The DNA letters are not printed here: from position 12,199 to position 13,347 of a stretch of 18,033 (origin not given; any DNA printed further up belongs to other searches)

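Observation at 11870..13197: Lower-GC encapsulin operon with the cargo gene downstream of the shell gene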

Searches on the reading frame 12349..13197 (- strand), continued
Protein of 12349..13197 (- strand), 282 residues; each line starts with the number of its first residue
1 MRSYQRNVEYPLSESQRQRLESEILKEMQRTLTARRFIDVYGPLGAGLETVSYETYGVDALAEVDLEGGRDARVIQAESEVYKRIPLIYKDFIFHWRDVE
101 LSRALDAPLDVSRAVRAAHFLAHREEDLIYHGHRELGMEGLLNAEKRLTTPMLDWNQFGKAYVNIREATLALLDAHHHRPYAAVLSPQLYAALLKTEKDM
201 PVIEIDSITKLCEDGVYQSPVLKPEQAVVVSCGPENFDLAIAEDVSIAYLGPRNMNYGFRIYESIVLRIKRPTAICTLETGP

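Call 85: search_protein_families(library=pfam, proteins=[L012:865-2916:-, L012:4751-5539:-, L012:5284-6720:-, L013:66-989:+, L013:3968-4897:+, L013:5351-6352:+, L015:1499-2665:-, L015:4323-5000:-, L015:5213-6475:-, L016:1807-2658:-], max_evalue=0.001)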
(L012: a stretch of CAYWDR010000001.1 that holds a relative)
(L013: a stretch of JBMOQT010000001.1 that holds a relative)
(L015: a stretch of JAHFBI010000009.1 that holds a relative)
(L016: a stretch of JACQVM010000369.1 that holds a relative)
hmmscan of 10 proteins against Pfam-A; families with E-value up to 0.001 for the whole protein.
L012:865-2916:- (683 aa): 0 families

L012:4751-5539:- (262 aa): 0 families

L012:5284-6720:- (478 aa): 3 families
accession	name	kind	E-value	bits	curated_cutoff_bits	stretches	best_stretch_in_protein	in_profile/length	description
PF07731.20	Cu-oxidase_2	-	1.3e-27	96.7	20.4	1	367-477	17-133/137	Multicopper oxidase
PF07732.21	Cu-oxidase_3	-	7e-23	81.4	21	1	55-173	4-116/119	Multicopper oxidase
PF00394.28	Cu-oxidase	-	3.9e-07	30.7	21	0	235-300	64-127/157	Multicopper oxidase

L013:66-989:+ (307 aa): 0 families

L013:3968-4897:+ (309 aa): 0 families

L013:5351-6352:+ (334 aa): 1 family
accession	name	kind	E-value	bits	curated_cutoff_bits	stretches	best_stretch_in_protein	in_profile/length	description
PF07470.19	Glyco_hydro_88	-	1.2e-36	126.9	26.6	1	101-331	29-255/352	Glycosyl Hydrolase Family 88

L015:1499-2665:- (388 aa): 1 family
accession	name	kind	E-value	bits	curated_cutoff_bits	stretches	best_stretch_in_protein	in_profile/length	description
PF03595.22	SLAC1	-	1.1e-45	156.7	27.9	1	34-355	2-330/331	Voltage-dependent anion channel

L015:4323-5000:- (225 aa): 13 families
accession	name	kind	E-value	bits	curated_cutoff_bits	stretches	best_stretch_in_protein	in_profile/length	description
PF13424.12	TPR_12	-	1e-29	102.9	30.1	4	92-144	25-77/77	Tetratricopeptide repeat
PF24885.1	TPR_NPHP3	-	1e-22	81.2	100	2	138-223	125-210/239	Nephrocystin-3 TPR domain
PF13374.12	TPR_10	-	2.8e-21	75.2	27.5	2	112-151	2-41/42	Tetratricopeptide repeat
PF13176.12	TPR_7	-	1.4e-12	47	27.9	1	117-144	4-31/36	Tetratricopeptide repeat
PF00515.34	TPR_1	-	1.5e-08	34.5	27.8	1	112-143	1-32/34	Tetratricopeptide repeat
PF07719.23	TPR_2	-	7.4e-08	32.4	27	1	112-142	1-31/34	Tetratricopeptide repeat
PF17874.7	TPR_MalT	-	2e-07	31.1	45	1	71-176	81-183/336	MalT-like TPR region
PF13428.12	TPR_14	-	4e-07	30.5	23.5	0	160-184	7-31/44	Tetratricopeptide repeat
PF13181.12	TPR_8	-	4.5e-06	26.8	25.7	0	112-143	1-32/34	Tetratricopeptide repeat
PF13431.12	TPR_17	-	5.8e-06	26.6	24.4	0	107-132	8-33/34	Tetratricopeptide repeat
PF13432.12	TPR_16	-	2.1e-05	25.3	32.7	0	76-141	3-60/65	Tetratricopeptide repeat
PF14559.12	TPR_19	-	0.00018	22.2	25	1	125-176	4-47/68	Tetratricopeptide repeat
PF07720.18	TPR_3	-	0.0006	20.3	20.7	0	116-144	5-33/34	Tetratricopeptide repeat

L015:5213-6475:- (420 aa): 1 family
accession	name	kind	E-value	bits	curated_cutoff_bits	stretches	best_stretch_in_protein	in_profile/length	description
PF07394.17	DUF1501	-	9.9e-26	91.2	27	1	29-357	2-342/390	Protein of unknown function (DUF1501)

L016:1807-2658:- (283 aa): 24 families
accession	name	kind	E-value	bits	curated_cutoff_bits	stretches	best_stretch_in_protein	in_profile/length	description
PF00515.34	TPR_1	-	3.5e-61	201.1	27.8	7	167-198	2-33/34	Tetratricopeptide repeat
PF13414.12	TPR_11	-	3.6e-52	174.2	26.8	7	139-179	1-41/42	TPR repeat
PF07719.23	TPR_2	-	1.9e-50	165.2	27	6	202-232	3-33/34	Tetratricopeptide repeat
PF13181.12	TPR_8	-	2.8e-44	145.9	25.7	6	99-131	2-34/34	Tetratricopeptide repeat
PF13432.12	TPR_16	-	1.9e-40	137.3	32.7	4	34-97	1-64/65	Tetratricopeptide repeat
PF13371.12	TPR_9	-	9.8e-30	102.8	35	4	209-275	4-70/73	Tetratricopeptide repeat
PF13431.12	TPR_17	-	3e-27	93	24.4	1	155-186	2-33/34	Tetratricopeptide repeat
PF13428.12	TPR_14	-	9.1e-25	85.1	23.5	2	235-277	2-44/44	Tetratricopeptide repeat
PF13174.12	TPR_6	-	1e-19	70.2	26.3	0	206-233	6-33/33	Tetratricopeptide repeat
PF12895.13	ANAPC3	-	4.1e-17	62.7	27.2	2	25-86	19-78/82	Anaphase-promoting complex, cyclosome, subunit 3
PF13424.12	TPR_12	-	3.6e-16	59.5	30.1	1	205-263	8-74/77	Tetratricopeptide repeat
PF14559.12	TPR_19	-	4.2e-15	56.3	25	1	212-277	3-68/68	Tetratricopeptide repeat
PF23914.1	TPR_CcmH_CycH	-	2.4e-10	40.9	42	0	176-268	60-155/158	Cytochrome c-type biogenesis protein H TPR domain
PF25063.1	ARM_TT21_C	-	3.4e-09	37.3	35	0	32-97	97-162/209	Tetratricopeptide repeat protein 21 C-terminal ARM domain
PF25575.1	TPR_BSK1_C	-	8.2e-09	35.8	42.2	0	78-135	56-114/118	Serine/threonine-protein kinase BSK1-like, TPR repeats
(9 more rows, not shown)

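Call 90: search_solved_structures(query=A5, max_evalue=0.001, show_alignments=5)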
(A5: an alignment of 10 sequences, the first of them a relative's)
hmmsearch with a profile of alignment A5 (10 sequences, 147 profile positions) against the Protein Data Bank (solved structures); distinct sequences matched with E-value up to 0.001: 17.
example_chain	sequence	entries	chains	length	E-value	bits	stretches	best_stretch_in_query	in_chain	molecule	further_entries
7s5c_A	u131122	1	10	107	1.9e-38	135.4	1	5-97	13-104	EncB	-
7s5k_A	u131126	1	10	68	1.5e-31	113.1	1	14-79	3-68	EncB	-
5n5e_e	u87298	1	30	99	2.6e-17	66.9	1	15-84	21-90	PFC_05175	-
2e0z_A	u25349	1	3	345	3.9e-16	63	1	16-86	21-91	Virus-like particle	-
7s8t_A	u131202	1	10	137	2.1e-15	60.6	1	14-140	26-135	EncC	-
3k6c_A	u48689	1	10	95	3e-10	43.9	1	9-80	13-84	Uncharacterized protein NE0167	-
33bf_A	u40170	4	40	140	1.1e-09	42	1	22-91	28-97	Encapsulated ferritin-like protein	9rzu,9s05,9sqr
6suw_A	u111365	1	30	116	3.3e-09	40.6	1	20-91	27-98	Uncharacterized protein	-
5da5_A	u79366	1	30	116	4.1e-09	40.2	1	22-91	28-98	Rru_A0973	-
7oe2_1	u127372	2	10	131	3.4e-08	37.3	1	12-111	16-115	Haliangium ochraceum Encapsulated ferritin localisation sequence | Haliangium ochraceum encapsulated ferritin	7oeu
6sv1_A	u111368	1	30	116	4.4e-08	36.9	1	22-91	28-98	Encapsulated Ferritin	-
5l89_A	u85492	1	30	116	5.7e-08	36.5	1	23-91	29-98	Rru_A0973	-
5l8b_A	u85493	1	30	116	8.4e-08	36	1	22-91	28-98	Uncharacterized protein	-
5l8g_A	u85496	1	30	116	3e-07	34.2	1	22-91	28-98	Uncharacterized protein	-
5n5f_A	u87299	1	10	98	7e-06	29.8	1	12-80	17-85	encapsulated ferritin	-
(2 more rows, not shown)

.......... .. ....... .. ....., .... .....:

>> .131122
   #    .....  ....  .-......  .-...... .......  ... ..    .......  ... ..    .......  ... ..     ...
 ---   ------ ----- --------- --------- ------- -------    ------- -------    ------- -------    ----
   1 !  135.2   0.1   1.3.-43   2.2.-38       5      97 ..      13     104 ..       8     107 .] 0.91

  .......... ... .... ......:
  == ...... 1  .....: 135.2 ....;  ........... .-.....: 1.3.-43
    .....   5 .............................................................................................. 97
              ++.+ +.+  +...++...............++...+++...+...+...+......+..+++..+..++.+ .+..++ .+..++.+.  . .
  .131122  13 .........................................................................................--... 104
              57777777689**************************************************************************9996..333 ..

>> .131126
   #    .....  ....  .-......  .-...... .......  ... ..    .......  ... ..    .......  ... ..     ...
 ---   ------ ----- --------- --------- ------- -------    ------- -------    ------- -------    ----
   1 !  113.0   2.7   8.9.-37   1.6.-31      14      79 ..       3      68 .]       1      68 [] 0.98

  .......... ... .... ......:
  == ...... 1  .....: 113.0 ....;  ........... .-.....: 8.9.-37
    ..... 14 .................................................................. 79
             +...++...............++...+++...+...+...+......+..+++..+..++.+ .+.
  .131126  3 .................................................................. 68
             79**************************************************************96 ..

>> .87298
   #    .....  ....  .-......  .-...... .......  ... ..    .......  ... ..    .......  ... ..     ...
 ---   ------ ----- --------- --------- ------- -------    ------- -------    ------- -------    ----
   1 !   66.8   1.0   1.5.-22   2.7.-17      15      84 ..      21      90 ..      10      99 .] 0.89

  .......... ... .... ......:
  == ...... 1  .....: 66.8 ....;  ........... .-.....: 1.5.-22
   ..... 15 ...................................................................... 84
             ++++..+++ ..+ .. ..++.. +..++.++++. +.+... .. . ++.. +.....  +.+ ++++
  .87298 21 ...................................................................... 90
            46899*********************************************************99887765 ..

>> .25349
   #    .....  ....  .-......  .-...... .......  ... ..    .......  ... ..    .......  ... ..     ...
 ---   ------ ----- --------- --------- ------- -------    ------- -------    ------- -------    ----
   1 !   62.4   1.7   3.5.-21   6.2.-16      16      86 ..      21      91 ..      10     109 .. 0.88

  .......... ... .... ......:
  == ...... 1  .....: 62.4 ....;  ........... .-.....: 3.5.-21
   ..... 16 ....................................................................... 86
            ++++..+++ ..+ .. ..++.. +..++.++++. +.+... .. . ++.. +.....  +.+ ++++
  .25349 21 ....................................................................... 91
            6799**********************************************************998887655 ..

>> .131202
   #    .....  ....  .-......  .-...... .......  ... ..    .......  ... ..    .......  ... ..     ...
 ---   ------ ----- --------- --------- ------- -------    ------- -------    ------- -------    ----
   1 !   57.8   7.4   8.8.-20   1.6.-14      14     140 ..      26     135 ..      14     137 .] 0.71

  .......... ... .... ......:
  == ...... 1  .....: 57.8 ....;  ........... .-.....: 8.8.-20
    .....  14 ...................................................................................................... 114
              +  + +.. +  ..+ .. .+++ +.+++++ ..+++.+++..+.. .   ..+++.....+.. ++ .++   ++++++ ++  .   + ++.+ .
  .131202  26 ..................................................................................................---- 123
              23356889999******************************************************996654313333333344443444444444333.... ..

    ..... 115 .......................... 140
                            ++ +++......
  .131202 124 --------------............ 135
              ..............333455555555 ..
